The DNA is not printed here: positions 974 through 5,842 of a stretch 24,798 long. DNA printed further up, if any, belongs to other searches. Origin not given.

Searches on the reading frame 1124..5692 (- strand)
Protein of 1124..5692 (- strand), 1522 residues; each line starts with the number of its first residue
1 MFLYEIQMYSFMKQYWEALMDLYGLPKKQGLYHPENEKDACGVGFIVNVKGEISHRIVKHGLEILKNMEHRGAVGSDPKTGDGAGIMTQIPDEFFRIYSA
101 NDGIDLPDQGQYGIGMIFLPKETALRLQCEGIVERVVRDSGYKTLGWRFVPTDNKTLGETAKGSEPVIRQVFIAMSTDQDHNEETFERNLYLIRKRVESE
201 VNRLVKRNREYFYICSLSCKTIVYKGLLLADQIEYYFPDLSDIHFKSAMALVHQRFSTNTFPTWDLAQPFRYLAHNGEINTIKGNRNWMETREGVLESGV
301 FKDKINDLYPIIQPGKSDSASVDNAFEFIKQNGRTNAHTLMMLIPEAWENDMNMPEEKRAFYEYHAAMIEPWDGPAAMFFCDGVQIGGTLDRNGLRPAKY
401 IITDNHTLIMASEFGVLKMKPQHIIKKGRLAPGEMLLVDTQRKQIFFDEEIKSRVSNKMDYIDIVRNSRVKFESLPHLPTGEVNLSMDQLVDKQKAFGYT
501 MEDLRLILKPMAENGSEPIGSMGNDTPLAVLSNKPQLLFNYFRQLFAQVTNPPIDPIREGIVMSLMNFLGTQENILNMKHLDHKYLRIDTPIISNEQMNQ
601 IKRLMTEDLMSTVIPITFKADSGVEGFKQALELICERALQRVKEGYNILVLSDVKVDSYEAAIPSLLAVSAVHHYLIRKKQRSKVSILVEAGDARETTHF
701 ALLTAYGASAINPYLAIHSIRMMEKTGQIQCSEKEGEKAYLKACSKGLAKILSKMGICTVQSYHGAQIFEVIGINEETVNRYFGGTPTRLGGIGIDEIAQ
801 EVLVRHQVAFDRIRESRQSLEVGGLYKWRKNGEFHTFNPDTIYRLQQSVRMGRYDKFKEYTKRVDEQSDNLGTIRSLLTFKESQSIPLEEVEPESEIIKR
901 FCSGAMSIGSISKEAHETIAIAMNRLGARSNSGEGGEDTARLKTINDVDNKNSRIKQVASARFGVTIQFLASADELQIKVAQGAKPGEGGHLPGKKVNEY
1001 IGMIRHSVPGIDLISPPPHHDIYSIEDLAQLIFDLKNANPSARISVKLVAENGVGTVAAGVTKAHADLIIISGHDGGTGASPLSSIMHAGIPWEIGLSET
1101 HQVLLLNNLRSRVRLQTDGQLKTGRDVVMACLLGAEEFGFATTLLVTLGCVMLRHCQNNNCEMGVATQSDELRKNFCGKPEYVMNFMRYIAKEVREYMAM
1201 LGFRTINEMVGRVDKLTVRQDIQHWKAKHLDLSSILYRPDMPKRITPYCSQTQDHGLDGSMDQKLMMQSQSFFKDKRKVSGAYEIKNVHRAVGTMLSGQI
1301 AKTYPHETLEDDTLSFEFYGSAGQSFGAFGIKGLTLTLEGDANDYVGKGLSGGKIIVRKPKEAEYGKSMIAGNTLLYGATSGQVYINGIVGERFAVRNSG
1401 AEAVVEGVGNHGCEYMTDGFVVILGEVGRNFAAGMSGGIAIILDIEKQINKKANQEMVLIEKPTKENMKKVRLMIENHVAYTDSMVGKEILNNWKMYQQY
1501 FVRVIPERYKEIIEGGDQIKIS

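Call 69: search_protein_families(library=ncbifam, proteins=[window:1124-5692:-], max_evalue=0.00001)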
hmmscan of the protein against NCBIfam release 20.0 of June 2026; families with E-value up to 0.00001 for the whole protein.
window:1124-5692:- (1522 aa): 3 families
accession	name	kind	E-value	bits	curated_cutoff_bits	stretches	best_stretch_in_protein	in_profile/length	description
NF008730.0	PRK11750.1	equivalog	0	1760.8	1047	1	28-1507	2-1467/1490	glutamate synthase large subunit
TIGR03122.1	one_C_dehyd_C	equivalog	4.4e-08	32.7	130.65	1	1320-1456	87-220/260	formylmethanofuran dehydrogenase subunit C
NF042910.1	FMH_DH_FwdC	exception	2.3e-06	26.8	340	1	1337-1457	85-200/271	tungsten-dependent formylmethanofuran dehydrogenase subunit FwdC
